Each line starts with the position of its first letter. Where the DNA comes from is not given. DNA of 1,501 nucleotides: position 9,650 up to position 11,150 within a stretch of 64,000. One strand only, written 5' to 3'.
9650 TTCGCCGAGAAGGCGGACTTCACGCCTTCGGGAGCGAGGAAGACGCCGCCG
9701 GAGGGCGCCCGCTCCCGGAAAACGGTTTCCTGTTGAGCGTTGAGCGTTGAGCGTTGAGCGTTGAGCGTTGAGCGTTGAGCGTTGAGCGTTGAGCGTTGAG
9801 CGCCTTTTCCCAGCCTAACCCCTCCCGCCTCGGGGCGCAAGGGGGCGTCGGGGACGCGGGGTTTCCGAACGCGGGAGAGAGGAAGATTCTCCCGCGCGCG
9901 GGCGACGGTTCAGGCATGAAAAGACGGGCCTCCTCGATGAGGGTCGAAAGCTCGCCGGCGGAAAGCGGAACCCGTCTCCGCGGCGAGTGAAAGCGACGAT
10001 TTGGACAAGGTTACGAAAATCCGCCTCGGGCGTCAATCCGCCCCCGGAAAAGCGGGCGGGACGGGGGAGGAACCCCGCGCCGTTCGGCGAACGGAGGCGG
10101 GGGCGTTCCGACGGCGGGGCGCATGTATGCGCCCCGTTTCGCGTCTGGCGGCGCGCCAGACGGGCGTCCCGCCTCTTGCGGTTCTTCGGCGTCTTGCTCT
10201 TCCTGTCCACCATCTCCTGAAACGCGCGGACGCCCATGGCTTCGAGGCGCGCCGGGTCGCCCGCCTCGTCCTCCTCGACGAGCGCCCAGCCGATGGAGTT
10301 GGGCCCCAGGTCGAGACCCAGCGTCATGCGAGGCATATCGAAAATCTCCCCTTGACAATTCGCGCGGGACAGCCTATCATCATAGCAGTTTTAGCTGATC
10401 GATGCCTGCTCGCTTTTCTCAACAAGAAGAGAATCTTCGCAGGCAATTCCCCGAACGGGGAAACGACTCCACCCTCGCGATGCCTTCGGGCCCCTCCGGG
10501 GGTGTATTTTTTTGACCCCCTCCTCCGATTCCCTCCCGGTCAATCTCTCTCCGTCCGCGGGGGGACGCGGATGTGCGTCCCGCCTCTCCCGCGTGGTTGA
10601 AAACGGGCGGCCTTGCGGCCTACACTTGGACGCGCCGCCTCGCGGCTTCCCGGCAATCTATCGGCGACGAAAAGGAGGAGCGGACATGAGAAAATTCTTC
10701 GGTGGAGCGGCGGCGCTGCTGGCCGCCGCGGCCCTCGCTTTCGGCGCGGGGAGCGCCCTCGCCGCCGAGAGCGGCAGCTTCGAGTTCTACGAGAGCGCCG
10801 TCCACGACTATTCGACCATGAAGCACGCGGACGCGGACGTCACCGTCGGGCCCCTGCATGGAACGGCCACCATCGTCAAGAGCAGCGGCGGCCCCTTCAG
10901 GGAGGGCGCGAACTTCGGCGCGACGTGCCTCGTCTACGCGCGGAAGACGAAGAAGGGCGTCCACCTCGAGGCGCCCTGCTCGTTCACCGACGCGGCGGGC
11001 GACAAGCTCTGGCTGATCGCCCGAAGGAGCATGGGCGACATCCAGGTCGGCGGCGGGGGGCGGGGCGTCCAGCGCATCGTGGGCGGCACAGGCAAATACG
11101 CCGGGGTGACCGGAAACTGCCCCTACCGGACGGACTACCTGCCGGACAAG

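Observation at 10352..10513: Promoter- and terminator-delimited structured small RNA beginning GUUUUAG, divergent from the cas9 remnant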

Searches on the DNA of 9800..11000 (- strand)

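Call 7: search_rna_families(source=window, start=9800, end=11000, threshold=evalue, max_evalue=10)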
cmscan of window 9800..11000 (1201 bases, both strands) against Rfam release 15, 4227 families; matches with E-value up to 10: 2.
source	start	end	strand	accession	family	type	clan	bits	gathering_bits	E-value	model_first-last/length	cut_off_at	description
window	10484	10520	+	RF00519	suhB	Gene; sRNA;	CL00108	15.7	41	2.8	1-77/77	no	Makes More Granules Regulator RNA (mmgR)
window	10031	10063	-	RF01549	TB8Cs2H1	Gene; snRNA; snoRNA; HACA-box;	-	15.6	40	5.3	15-47/65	no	Trypanosomatid snoRNA TB8Cs2H1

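Call 56: build_rna_model(alignment_id=A4)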
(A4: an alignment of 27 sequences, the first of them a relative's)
Model R1 built from alignment A4 (27 sequences, 153 columns); structure: RNAalifold consensus.
model positions 109; base pairs 6; branch points 0; effective number of sequences 3.12; information 0.59 bits per position. Calibrated on 0.2 Mb of random sequence (short: E-values are rough).
structure used (alignment columns):
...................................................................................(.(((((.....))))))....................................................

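Call 57: search_with_rna_model(model_id=R1, source=window, max_evalue=10, show_alignments=1)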
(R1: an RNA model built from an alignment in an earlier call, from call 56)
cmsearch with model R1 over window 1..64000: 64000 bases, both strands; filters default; matches with E-value up to 10: 1.
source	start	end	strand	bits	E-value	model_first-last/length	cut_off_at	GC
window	10388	10512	+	65.2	7.6e-15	1-109/109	no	0.54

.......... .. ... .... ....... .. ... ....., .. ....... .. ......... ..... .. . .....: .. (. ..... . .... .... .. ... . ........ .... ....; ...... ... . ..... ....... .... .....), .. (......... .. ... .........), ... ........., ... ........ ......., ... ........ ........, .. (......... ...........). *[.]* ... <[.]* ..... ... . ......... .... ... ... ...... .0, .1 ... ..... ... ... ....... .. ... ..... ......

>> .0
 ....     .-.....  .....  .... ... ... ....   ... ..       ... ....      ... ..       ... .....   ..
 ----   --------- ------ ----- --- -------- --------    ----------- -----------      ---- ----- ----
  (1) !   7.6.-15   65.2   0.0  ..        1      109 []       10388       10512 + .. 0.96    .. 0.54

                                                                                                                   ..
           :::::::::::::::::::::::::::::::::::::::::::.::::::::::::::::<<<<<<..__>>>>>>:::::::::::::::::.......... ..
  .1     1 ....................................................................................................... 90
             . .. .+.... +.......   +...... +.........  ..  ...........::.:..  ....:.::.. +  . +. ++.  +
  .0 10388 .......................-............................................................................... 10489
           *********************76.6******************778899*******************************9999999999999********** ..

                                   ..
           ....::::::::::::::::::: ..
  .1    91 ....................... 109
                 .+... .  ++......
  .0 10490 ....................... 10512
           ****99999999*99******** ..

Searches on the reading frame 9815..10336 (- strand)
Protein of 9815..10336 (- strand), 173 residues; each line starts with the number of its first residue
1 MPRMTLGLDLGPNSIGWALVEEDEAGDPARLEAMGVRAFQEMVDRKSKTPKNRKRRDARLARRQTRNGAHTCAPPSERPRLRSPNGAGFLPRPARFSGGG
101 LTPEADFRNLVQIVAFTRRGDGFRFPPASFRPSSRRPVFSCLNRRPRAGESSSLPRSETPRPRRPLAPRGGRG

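Call 31: find_encoding_contigs(protein=window:9815-10336:-, flank=3000, max_places=5)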
Protein window:9815-10336:- (173 aa): no gene with exactly this product is on record in the collection.

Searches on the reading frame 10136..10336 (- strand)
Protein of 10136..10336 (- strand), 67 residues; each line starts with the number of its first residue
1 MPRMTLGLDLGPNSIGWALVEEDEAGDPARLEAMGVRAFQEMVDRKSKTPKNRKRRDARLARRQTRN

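Call 10: find_homologous_proteins(query=window:10136-10336:-, max_evalue=0.001)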
Query seq(67 aa) (67 aa): 10 proteins with E <= 0.001 among 15 candidates.
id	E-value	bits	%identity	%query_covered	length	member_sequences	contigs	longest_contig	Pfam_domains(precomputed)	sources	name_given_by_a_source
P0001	8.1e-20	88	71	93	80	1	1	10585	-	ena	-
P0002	3.1e-12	64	56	88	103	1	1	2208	-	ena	-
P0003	2.8e-9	55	61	66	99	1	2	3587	-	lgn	-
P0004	2.4e-8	52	51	87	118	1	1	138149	-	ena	-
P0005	4.5e-8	51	48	91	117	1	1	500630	-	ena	-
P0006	6.2e-8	50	67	58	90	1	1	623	-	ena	-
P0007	1.9e-7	49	48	91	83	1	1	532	-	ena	-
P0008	3.8e-7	48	48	91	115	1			-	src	-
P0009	4.0e-5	41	50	87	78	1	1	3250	-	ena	-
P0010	2.7e-4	39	53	79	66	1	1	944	-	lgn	-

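Call 12: find_encoding_contigs(protein=P0001, flank=5000, max_places=4)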
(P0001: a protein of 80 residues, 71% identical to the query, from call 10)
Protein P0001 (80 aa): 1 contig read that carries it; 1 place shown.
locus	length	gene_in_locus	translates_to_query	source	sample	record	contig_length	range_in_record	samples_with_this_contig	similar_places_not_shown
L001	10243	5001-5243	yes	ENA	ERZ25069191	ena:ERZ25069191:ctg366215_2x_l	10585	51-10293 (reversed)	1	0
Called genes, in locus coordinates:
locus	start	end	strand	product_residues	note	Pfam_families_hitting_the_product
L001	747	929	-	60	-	-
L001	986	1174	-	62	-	PF07927:HicA_toxin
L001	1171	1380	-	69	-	-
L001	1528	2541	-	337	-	PF00389:2-Hacid_dh, PF02826:2-Hacid_dh_C, PF03446:NAD_binding_2 (weak)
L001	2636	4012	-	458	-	-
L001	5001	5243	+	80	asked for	-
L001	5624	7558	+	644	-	PF01170:UPF0020 (weak), PF02384:N6_Mtase, PF01420:Methylase_S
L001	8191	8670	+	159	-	PF01322:Cytochrom_C_2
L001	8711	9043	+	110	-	PF04909:Amidohydro_2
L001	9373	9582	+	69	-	PF04909:Amidohydro_2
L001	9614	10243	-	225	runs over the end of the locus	?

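Call 13: find_encoding_contigs(protein=P0002, flank=3000, max_places=3)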
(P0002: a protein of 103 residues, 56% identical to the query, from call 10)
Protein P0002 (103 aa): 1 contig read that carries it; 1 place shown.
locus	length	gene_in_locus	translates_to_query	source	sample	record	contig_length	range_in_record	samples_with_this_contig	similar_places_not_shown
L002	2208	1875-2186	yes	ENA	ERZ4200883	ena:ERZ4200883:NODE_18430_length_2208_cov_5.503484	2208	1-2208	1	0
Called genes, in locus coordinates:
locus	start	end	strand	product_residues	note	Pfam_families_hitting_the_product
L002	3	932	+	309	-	?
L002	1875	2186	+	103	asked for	-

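Call 16: find_encoding_contigs(protein=P0004, flank=10000, max_places=3)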
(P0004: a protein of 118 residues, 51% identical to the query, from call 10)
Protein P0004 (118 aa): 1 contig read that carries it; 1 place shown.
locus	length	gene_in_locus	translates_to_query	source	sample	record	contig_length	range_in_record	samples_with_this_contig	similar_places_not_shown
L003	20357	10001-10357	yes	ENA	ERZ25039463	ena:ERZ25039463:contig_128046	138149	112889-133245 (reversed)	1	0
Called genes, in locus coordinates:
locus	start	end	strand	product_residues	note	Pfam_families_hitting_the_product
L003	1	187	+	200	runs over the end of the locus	-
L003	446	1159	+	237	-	PF13614:AAA_31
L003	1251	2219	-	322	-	PF04616:Glyco_hydro_43 (weak)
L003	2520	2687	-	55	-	-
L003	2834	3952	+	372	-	PF06114:Peptidase_M78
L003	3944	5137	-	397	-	PF00665:rve, PF13683:rve_3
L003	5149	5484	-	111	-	PF01527:HTH_Tnp_1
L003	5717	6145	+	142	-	PF14367:DUF4411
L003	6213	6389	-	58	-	-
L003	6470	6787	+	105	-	-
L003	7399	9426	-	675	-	PF02129:Peptidase_S15, PF08530:PepX_C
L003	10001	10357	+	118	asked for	-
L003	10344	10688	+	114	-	-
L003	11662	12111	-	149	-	-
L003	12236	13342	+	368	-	PF18470:Cas9_a, PF13395:HNH_4 (weak)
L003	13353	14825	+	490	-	PF18541:RuvC_III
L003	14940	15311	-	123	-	-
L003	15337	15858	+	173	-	PF01867:Cas_Cas1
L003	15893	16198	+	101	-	PF09827:CRISPR_Cas2, PF20803:PaaX_M (weak)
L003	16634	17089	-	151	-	PF04972:BON, PF21923:BON_like (weak)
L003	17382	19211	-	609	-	PF07585:BBP7 (weak)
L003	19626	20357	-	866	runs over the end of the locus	PF04851:ResIII, PF00270:DEAD (faint)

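Call 17: find_encoding_contigs(protein=P0005, flank=10000, max_places=3)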
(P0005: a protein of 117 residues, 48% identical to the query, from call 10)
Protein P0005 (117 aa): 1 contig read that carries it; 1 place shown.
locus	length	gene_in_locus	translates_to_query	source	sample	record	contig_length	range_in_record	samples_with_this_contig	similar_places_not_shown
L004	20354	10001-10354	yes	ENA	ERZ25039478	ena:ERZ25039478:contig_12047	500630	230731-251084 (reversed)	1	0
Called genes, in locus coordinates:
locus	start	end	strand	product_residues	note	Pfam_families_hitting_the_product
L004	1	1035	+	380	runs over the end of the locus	PF00873:ACR_tran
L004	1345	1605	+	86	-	PF00873:ACR_tran (weak)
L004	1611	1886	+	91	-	PF00873:ACR_tran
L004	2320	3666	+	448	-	-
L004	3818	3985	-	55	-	-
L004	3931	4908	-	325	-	-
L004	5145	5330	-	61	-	-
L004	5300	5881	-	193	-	-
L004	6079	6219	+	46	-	-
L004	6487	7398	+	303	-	-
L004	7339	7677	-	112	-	PF02452:PemK_toxin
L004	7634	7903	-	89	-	PF01402:RHH_1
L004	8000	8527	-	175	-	PF00534:Glycos_transf_1, PF13692:Glyco_trans_1_4, PF20706:GT4-conflict (weak)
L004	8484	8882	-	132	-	PF13439:Glyco_transf_4, PF13579:Glyco_trans_4_4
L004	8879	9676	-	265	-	-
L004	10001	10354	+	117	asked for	-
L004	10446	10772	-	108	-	-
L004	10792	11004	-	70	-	-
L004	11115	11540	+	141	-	-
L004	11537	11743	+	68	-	-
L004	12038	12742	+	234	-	PF18541:RuvC_III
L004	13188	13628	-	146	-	-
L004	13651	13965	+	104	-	-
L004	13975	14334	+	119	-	PF01867:Cas_Cas1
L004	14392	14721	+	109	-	PF20803:PaaX_M (weak), PF09827:CRISPR_Cas2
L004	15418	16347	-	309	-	-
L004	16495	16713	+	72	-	-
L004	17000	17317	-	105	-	-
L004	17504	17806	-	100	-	-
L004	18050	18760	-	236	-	PF03098:An_peroxidase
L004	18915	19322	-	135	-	PF03098:An_peroxidase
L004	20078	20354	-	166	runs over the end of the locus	PF01554:MatE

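Call 23: find_related_loci(query=A1, collection=genome_contigs, flank=8000)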
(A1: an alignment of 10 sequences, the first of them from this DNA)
Query A1 (67 aa) in genome_contigs; peptide patterns used: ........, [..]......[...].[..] (x = any residue, [..] = any of these).
308 stretches matched a pattern; 239 encode a relative of the query (tblastn E <= 1e-3); the best 80 are kept; 80 distinct loci.
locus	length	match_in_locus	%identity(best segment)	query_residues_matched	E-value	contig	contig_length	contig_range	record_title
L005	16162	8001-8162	80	1-54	4e-26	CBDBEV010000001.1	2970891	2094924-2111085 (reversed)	MAG: bacterium isolate 138114a6-c459-4528-9bbc-32813c999549 genome assembly, contig: contig_1, whole genome shotgun sequ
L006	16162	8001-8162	80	1-54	1e-25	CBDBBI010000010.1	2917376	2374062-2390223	MAG: bacterium isolate 141a6a79-0b26-4072-a46e-b7d0e99fc3f6 genome assembly, contig: contig_10, whole genome shotgun seq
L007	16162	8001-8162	76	1-54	1e-25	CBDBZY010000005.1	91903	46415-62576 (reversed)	MAG: bacterium isolate 9be6d20c-2acc-4803-ae17-f4ce1a23f777 genome assembly, contig: contig_5, whole genome shotgun sequ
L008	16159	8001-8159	79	1-53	2e-25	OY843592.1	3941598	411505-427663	MAG: bacterium isolate 70215dce-3925-452b-89ef-f300e4ed0d2f genome assembly, chromosome: 1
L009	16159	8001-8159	74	1-54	1e-22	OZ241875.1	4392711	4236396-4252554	MAG: bacterium isolate fde39c58-18aa-4d93-bb40-cd1cf9ece30f genome assembly, chromosome: 1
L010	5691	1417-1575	74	1-54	1e-21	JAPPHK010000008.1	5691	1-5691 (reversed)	MAG: Nitrospinota bacterium isolate RHO1_bin_79 NODE_15112_length_5691_cov_6.891235, whole genome shotgun sequence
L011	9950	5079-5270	54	1-65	4e-15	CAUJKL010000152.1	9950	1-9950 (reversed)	MAG: Planctomycetota bacterium isolate KLAP164 genome assembly, contig: KLAP164_458678, whole genome shotgun sequence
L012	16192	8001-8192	54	1-65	4e-15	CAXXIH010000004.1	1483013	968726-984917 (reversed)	MAG: bacterium isolate 8561d366-b592-423a-86f8-33741145bb09 genome assembly, contig: contig_4, whole genome shotgun sequ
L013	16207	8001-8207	49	4-62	7e-15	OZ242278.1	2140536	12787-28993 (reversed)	MAG: Gammaproteobacteria bacterium isolate 99813c64-cda1-4339-9072-ed8613caf1e7 genome assembly, chromosome: 1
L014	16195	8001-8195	48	4-62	1e-14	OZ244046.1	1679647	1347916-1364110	MAG: Gammaproteobacteria bacterium isolate ff55764a-aadf-4709-b722-887e21b4041b genome assembly, chromosome: 1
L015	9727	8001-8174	59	6-65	1e-14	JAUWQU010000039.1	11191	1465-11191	MAG: Phycisphaerae bacterium isolate CSMAG_2510 CSMAG_2510_k141_193044_length_11191_cov_8.8971, whole genome shotgun seq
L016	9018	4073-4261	52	1-62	2e-14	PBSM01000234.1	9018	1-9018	MAG: Planctomycetaceae bacterium isolate NP86 MHASMcontig_615027, whole genome shotgun sequence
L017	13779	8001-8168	55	5-62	2e-14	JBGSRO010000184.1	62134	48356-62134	MAG: Pirellulales bacterium isolate JTS-AC36 k141_4028416, whole genome shotgun sequence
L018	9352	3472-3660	57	1-64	5e-14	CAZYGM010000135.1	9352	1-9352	MAG TPA_asm: uncultured Planctomycetales bacterium isolate binchicken_co43_202 genome assembly, contig: NODE_13144_lengt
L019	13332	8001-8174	50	5-62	9e-14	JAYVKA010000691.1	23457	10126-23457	MAG: Planctomycetota bacterium isolate GL53_Down_metabinner_30_sub GL53_Down_metabinner_30_sub_690, whole genome shotgun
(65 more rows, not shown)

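Call 51: search_protein_families(library=pfam, proteins=[L009:8001-10964:+, window:10145-10336:-], max_evalue=0.001)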
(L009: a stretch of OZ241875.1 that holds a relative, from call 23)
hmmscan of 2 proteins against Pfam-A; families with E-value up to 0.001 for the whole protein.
L009:8001-10964:+ (988 aa): 3 families
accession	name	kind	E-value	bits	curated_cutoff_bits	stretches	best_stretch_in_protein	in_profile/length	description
PF18541.7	RuvC_III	-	8.7e-25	88.2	26.2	1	621-749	4-177/179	RuvC endonuclease subdomain 3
PF13395.12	HNH_4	-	8.7e-24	83.7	22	1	533-585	1-53/54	HNH endonuclease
PF18470.6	Cas9_a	-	2.8e-11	43.9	26.9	1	228-419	3-207/221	Cas9 alpha-helical lobe domain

window:10145-10336:- (64 aa): 0 families
